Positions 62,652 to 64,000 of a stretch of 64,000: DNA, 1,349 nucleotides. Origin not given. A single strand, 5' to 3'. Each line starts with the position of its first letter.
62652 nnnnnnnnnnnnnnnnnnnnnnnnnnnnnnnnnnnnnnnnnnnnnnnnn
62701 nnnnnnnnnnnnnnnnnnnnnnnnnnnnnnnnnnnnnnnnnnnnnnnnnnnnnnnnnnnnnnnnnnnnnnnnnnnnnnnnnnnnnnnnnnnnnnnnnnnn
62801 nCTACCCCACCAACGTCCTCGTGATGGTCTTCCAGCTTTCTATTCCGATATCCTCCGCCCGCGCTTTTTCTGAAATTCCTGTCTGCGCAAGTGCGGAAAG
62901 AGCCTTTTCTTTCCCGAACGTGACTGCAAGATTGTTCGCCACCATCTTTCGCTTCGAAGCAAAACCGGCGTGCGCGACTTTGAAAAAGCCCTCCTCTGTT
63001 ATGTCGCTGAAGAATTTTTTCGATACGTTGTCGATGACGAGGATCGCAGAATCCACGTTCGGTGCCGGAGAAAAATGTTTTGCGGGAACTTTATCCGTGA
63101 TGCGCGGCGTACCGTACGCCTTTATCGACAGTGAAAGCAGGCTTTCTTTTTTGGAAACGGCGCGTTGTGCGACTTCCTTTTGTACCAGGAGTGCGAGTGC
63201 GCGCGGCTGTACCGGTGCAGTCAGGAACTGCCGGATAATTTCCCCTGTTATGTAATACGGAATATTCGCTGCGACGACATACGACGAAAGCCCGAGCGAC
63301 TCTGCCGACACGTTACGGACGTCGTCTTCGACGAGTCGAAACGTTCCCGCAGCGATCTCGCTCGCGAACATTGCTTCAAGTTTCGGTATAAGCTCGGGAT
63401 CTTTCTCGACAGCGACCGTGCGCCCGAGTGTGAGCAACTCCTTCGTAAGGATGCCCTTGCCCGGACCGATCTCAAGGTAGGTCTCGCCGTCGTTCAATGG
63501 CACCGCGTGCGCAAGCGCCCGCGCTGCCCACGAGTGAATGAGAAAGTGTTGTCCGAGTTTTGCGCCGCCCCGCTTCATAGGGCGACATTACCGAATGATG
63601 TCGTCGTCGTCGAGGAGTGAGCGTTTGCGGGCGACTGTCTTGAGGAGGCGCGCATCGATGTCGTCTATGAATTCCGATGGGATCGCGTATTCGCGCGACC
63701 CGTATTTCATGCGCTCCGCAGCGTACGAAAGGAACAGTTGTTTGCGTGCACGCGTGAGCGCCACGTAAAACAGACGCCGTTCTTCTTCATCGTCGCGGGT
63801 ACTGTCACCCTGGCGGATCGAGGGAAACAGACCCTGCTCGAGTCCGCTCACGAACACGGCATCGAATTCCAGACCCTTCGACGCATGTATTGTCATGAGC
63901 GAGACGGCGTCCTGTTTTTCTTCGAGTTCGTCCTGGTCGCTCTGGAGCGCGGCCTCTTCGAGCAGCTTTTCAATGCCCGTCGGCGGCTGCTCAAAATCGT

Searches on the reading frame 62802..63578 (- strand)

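Call 77: search_protein_families(library=pfam, proteins=[window:62802-63578:-], max_evalue=0.001)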
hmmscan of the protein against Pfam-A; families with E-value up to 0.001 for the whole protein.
window:62802-63578:- (258 aa): 1 family
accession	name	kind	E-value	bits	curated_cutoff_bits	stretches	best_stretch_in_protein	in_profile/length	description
PF00398.26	RrnaAD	-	9.5e-37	127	24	1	6-254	6-259/263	Ribosomal RNA adenine dimethylase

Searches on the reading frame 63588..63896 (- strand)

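Call 77: search_protein_families(library=pfam, proteins=[window:63588-63896:-], max_evalue=0.001)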
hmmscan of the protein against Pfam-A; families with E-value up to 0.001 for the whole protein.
window:63588-63896:- (102 aa): 2 families
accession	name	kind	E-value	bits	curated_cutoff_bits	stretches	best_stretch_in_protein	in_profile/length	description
PF13361.12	UvrD_C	-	2.5e-25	90.1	25.6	1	1-60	290-349/350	UvrD-like helicase C-terminal domain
PF13538.12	UvrD_C_2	-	2.4e-13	50.1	27.4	2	32-56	25-51/52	UvrD-like helicase C-terminal domain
